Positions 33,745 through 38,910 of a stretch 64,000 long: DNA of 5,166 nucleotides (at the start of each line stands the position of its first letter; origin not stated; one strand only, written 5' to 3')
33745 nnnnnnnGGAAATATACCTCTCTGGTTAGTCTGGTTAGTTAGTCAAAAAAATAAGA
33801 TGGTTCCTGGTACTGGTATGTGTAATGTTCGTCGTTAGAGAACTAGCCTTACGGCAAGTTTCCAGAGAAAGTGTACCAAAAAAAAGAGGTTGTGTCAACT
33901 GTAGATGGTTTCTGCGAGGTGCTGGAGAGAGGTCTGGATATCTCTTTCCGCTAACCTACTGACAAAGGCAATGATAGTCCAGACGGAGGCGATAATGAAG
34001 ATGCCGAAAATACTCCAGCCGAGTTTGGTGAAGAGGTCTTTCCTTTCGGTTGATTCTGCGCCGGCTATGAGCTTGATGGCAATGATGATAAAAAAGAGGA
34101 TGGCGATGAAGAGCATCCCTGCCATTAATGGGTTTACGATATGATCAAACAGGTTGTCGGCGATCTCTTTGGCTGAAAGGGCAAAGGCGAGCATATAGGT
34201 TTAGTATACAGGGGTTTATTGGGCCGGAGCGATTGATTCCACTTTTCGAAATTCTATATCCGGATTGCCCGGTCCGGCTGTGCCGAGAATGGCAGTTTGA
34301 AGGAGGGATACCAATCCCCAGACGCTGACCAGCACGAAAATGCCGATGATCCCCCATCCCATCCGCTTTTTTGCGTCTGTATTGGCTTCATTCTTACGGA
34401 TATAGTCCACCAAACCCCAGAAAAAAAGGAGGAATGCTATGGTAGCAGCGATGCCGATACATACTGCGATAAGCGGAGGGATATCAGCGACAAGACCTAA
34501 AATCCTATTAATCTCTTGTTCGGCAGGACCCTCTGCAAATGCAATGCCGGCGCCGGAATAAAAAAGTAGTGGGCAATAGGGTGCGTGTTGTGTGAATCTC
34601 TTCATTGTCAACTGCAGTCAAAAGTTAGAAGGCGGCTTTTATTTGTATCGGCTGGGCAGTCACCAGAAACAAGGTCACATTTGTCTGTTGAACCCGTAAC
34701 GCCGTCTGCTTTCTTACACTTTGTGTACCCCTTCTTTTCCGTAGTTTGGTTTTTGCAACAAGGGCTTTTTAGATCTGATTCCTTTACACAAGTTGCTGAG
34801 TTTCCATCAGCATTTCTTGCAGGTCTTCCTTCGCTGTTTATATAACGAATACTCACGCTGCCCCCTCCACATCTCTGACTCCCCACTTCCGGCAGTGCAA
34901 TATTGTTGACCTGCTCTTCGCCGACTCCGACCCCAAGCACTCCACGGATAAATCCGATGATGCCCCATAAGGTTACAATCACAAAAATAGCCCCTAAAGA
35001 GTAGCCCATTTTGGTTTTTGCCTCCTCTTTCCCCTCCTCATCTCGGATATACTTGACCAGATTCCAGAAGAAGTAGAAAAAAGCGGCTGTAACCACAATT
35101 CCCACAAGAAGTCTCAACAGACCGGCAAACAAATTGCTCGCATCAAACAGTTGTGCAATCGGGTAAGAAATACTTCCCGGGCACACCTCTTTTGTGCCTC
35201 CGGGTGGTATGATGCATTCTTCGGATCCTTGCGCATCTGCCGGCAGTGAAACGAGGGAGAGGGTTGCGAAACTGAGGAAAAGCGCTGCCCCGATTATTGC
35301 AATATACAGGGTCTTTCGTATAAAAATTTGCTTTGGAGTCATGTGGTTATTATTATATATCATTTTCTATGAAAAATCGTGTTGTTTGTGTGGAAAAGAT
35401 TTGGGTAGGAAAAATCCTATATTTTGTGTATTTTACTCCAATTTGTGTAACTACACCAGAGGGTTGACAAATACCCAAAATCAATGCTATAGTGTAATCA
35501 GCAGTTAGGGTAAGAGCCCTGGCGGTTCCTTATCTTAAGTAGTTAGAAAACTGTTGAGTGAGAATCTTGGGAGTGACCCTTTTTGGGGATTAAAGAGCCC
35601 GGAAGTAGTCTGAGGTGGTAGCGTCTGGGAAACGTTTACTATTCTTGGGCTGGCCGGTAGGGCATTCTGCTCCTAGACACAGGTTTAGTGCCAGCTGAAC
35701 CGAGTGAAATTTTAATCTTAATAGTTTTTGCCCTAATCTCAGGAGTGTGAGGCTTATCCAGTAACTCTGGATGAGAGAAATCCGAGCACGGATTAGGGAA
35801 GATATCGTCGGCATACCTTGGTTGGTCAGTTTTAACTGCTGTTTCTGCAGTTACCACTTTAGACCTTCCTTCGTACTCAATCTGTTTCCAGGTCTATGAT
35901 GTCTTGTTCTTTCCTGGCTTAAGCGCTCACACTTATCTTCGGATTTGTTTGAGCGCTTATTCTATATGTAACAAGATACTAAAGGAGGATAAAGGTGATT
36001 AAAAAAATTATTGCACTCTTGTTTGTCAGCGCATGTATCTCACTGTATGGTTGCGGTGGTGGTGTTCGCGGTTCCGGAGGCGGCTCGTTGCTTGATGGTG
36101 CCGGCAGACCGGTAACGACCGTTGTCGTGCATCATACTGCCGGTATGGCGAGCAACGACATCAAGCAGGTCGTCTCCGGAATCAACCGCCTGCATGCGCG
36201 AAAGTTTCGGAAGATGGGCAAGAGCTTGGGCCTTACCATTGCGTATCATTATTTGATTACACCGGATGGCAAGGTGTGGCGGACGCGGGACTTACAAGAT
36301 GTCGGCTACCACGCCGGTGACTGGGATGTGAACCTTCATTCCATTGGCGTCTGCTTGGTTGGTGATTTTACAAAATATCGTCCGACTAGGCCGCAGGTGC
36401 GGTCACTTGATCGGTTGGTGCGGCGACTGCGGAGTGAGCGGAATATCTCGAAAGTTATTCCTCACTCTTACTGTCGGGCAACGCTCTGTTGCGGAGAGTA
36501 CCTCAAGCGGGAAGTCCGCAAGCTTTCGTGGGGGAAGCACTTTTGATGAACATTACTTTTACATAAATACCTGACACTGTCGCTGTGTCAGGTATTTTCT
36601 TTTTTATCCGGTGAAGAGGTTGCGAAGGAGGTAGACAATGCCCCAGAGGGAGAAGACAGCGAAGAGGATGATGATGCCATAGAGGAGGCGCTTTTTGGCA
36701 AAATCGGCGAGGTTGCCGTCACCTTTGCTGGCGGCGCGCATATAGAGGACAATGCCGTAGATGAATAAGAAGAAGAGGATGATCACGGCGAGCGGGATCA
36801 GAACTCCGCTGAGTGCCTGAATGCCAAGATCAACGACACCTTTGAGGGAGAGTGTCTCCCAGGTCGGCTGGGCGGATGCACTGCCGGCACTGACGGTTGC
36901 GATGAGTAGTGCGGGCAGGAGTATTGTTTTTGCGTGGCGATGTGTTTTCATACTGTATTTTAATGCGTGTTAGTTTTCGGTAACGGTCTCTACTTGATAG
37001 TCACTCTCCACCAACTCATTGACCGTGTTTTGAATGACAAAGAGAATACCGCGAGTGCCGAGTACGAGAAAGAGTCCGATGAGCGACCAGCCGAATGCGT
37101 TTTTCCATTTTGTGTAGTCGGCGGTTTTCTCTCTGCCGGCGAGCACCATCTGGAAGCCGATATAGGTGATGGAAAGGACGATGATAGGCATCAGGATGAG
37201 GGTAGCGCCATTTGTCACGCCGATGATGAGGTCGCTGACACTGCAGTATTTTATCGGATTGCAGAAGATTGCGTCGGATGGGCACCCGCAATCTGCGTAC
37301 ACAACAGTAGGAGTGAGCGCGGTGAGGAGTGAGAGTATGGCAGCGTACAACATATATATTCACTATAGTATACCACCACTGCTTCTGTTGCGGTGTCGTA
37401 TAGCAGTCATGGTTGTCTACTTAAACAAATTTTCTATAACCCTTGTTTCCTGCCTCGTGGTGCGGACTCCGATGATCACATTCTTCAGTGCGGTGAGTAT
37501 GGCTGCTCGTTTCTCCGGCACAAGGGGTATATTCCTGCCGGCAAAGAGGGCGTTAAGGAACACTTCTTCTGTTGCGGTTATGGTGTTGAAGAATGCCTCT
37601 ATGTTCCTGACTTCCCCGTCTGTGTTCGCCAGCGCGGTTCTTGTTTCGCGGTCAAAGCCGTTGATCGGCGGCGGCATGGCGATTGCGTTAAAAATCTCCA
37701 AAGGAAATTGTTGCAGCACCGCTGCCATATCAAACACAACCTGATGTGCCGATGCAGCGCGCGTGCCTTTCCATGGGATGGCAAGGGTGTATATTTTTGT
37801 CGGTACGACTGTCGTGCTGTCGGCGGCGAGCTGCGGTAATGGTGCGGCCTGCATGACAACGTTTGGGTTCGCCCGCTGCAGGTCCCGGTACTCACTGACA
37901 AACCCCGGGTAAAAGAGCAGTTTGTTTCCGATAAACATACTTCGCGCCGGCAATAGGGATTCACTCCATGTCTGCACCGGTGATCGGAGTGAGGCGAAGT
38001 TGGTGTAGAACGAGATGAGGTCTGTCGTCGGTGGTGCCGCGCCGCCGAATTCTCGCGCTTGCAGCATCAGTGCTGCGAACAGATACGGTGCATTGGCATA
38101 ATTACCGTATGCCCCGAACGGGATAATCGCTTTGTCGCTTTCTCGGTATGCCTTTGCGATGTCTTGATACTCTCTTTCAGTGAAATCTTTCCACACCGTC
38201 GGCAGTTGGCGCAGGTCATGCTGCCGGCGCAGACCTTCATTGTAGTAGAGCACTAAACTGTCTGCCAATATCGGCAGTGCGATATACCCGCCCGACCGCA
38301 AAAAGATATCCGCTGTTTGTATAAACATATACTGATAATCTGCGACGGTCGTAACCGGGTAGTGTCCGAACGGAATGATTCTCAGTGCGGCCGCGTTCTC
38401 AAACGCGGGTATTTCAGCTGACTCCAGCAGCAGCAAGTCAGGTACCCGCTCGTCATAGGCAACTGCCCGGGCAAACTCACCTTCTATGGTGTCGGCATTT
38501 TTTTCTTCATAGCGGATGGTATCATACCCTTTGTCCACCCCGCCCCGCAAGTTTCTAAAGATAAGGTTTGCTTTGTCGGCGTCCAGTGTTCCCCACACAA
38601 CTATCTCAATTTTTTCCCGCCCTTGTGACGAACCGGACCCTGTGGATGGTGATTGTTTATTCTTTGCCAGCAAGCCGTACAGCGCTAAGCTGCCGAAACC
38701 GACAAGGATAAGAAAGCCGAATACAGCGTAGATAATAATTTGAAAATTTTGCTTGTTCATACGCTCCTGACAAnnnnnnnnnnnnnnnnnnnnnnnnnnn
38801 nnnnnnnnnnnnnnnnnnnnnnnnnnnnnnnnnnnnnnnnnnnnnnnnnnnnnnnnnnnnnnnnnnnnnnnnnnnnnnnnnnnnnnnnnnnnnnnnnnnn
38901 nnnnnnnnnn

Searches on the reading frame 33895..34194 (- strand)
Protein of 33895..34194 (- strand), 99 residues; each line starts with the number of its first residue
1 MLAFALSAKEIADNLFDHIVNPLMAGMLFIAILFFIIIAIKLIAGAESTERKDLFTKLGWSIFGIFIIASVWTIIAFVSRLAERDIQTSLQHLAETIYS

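Call 6: search_protein_families(library=pfam, proteins=[window:33895-34194:-], max_evalue=0.1)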
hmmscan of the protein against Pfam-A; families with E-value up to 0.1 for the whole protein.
window:33895-34194:- (99 aa): 3 families
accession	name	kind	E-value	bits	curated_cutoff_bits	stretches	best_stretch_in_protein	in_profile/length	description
PF18895.5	T4SS_pilin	-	1.3e-06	28.9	26.6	1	13-77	10-70/71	Type IV secretion system pilin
PF04956.18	TrbC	-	0.0069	17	27.9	1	3-71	28-91/98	TrbC/VIRB2 pilin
PF16926.10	HisKA_4TM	-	0.016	15.4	22.6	1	9-87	19-96/130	Archaeal 4TM region of histidine kinase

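Call 41: search_protein_families(library=phrogs, proteins=[L003:19390-21120:+, L004:19016-21013:+, L004:17012-17866:+, L003:18182-19156:+, L003:21180-21743:+], max_evalue=0.01)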
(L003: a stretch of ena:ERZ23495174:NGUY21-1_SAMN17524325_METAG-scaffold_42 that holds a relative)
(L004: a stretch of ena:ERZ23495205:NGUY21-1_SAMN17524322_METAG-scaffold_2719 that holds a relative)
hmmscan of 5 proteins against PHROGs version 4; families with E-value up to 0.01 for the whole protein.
L003:19390-21120:+ (576 aa): 0 families

L004:19016-21013:+ (666 aa): 0 families

L004:17012-17866:+ (284 aa): 2 families
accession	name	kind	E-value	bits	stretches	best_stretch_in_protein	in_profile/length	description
phrog_2636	-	tail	0.00055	20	1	56-109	100-153/568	tail fiber protein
phrog_13173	-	tail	0.0025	17.4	1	20-100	88-171/674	tail fiber protein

L003:18182-19156:+ (324 aa): 0 families

L003:21180-21743:+ (187 aa): 0 families

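Call 42: search_protein_families(library=pfam, proteins=[L003:17366-17893:+, L003:18182-19156:+, L003:19390-21120:+, L003:21180-21743:+, L004:17012-17866:+, L004:18053-18766:+, L004:19016-21013:+], max_evalue=0.05)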
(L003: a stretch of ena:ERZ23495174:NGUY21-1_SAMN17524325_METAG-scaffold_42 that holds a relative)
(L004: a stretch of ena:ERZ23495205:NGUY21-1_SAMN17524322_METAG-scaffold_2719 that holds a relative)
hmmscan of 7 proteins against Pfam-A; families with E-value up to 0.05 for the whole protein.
L003:17366-17893:+ (175 aa): 0 families

L003:18182-19156:+ (324 aa): 0 families

L003:19390-21120:+ (576 aa): 0 families

L003:21180-21743:+ (187 aa): 0 families

L004:17012-17866:+ (284 aa): 1 family
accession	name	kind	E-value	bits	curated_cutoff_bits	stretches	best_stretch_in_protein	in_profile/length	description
PF11839.13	Alanine_zipper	-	0.0049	17.5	23.1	1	59-99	3-43/69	Alanine-zipper, major outer membrane lipoprotein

L004:18053-18766:+ (237 aa): 1 family
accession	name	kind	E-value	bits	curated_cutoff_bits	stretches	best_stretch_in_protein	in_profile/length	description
PF03918.19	CcmH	-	0.00024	20.8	25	1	186-226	97-137/143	Cytochrome C biogenesis protein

L004:19016-21013:+ (666 aa): 1 family
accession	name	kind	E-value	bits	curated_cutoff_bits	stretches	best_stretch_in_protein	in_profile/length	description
PF02200.21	STE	-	0.034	15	25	0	116-170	52-102/109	STE like transcription factor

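Call 78: find_related_loci(query=A4, collection=metagenome_contigs, flank=8000)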
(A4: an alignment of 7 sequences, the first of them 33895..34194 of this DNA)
Query A4 (99 aa) in metagenome_contigs; peptide patterns used: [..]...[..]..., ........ (x = any residue, [..] = any of these).
151 stretches matched a pattern; 2 encode a relative of the query (tblastn E <= 1e-3); 2 distinct loci.
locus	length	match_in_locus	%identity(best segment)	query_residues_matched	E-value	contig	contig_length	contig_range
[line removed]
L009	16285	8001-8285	88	1-95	1e-44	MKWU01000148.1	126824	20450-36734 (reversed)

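Call 84: find_related_loci(query=A4, collection=viral_contigs, flank=8000)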
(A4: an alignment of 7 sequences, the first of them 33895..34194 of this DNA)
Query A4 (99 aa) in viral_contigs; peptide patterns used: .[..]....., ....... (x = any residue, [..] = any of these).
53 stretches matched a pattern, but none encodes a relative of the query by tblastn (E <= 1e-3).

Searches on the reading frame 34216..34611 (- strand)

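Call 6: search_protein_families(library=pfam, proteins=[window:34216-34611:-], max_evalue=0.1)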
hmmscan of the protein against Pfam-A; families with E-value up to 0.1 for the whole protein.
window:34216-34611:- (131 aa): 5 families
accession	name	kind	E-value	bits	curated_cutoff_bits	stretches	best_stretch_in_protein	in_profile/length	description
PF18895.5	T4SS_pilin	-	3.1e-08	34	26.6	1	53-104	18-71/71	Type IV secretion system pilin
PF13567.11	DUF4131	-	0.027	14.6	31.6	1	46-106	4-53/165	Domain of unknown function (DUF4131)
PF11660.13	DUF3262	-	0.028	15.1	27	1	47-99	20-72/76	Protein of unknown function (DUF3262)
PF20556.3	DUF6768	-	0.069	13.3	27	1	48-97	43-88/123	Family of unknown function (DUF6768)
PF12704.14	MacB_PCD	-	0.08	13.7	27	0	48-77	6-35/207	MacB-like periplasmic core domain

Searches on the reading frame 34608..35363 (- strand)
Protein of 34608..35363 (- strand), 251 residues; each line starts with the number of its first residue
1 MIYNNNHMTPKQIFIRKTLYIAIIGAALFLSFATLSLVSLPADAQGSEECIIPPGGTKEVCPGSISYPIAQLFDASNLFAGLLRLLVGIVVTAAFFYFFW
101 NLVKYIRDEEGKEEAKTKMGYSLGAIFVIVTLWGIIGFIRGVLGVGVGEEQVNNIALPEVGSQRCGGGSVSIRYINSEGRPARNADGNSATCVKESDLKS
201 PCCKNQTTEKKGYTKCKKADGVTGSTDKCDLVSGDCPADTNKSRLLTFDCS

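Call 6: search_protein_families(library=pfam, proteins=[window:34608-35363:-], max_evalue=0.1)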
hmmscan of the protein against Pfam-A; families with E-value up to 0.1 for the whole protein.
window:34608-35363:- (251 aa): 4 families
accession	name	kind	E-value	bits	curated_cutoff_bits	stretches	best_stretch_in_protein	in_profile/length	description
PF18895.5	T4SS_pilin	-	2e-05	25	26.6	1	82-139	12-71/71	Type IV secretion system pilin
PF01925.25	TauE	-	0.0029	17.7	32.6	1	78-148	87-148/237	Sulfite exporter TauE/SafE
PF12420.13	DUF3671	-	0.038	13.9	34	1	6-107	147-217/223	Fam-L, Fam-M like protein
PF01545.26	Cation_efflux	-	0.087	13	26.6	1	83-142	70-128/198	Cation efflux family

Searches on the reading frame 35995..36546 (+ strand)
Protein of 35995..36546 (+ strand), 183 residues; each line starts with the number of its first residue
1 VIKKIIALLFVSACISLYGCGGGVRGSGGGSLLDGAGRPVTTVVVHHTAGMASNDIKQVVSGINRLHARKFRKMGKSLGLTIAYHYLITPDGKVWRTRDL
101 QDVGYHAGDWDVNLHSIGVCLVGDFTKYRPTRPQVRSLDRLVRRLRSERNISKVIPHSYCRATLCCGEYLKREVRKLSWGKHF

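Call 7: search_protein_families(library=pfam, proteins=[window:35995-36546:+], max_evalue=0.01)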
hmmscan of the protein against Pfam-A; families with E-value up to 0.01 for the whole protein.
window:35995-36546:+ (183 aa): 1 family
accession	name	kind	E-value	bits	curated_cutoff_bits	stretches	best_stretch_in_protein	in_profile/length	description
PF01510.30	Amidase_2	-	2.8e-23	83.1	26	1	37-159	2-121/131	N-acetylmuramoyl-L-alanine amidase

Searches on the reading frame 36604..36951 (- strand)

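Call 6: search_protein_families(library=pfam, proteins=[window:36604-36951:-], max_evalue=0.1)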
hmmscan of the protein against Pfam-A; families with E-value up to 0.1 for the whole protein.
window:36604-36951:- (115 aa): 4 families
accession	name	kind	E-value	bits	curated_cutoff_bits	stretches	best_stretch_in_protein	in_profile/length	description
PF18895.5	T4SS_pilin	-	0.0037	17.7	26.6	1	49-109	14-71/71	Type IV secretion system pilin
PF12725.13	DUF3810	-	0.015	15.1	28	1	50-110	27-86/311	Protein of unknown function (DUF3810)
PF18949.5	DUF5693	-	0.02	13.9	29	1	51-110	447-500/609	Family of unknown function (DUF5693)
PF13609.12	Porin_4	-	0.039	14.2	27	1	14-48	1-32/310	Gram-negative porin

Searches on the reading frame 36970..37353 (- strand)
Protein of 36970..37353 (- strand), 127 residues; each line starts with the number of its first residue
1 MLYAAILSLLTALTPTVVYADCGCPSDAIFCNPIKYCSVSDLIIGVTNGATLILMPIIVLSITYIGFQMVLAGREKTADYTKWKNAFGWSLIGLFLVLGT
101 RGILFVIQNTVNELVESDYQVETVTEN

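Call 6: search_protein_families(library=pfam, proteins=[window:36970-37353:-], max_evalue=0.1)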
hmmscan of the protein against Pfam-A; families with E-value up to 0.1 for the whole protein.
window:36970-37353:- (127 aa): 1 family
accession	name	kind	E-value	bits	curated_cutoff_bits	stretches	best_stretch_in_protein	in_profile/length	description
PF18895.5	T4SS_pilin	-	4.4e-08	33.5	26.6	1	40-98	6-62/71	Type IV secretion system pilin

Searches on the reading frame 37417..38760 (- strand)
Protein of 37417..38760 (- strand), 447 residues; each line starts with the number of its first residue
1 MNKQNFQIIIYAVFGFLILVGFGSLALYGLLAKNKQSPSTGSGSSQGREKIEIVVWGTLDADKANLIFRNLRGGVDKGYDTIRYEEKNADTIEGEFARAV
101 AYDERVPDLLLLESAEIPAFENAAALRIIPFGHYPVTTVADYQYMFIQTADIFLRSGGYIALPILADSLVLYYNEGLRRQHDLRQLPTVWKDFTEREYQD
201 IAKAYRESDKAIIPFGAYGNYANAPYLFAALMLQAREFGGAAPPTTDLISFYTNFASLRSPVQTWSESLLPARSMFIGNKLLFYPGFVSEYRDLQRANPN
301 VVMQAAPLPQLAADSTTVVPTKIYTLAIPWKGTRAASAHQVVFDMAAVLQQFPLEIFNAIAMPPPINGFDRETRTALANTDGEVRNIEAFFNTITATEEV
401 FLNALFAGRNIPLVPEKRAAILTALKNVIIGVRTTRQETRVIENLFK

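Call 6: search_protein_families(library=pfam, proteins=[window:37417-38760:-], max_evalue=0.1)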
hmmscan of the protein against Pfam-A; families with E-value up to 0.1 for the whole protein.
window:37417-38760:- (447 aa): 0 families

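Call 11: search_protein_families(library=ncbifam, proteins=[window:37417-38760:-], max_evalue=0.1)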
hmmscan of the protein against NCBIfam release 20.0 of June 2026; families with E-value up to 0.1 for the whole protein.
window:37417-38760:- (447 aa): 0 families

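Call 41: search_protein_families(library=phrogs, proteins=[window:37417-38760:-], max_evalue=0.01)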
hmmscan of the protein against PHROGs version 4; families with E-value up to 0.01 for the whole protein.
window:37417-38760:- (447 aa): 0 families

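Call 52: find_related_loci(query=A2, collection=genome_contigs, flank=10000)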
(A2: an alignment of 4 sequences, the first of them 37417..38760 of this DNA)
Query A2 (447 aa) in genome_contigs; peptide patterns used: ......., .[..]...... (x = any residue, [..] = any of these).
162 stretches matched a pattern; 2 encode a relative of the query (tblastn E <= 1e-3); 2 distinct loci.
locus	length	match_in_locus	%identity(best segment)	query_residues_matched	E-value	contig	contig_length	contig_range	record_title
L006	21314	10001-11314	68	1-447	0e+0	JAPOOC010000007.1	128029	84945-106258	MAG: Candidatus Kaiserbacteria bacterium isolate APA_bin_25 c_000000560033, whole genome shotgun sequence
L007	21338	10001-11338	67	1-447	0e+0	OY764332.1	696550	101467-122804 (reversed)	MAG: Candidatus Paceibacterota bacterium isolate afe48dc8-71d9-430e-8630-11ffabd708cb genome assembly, chromosome: 1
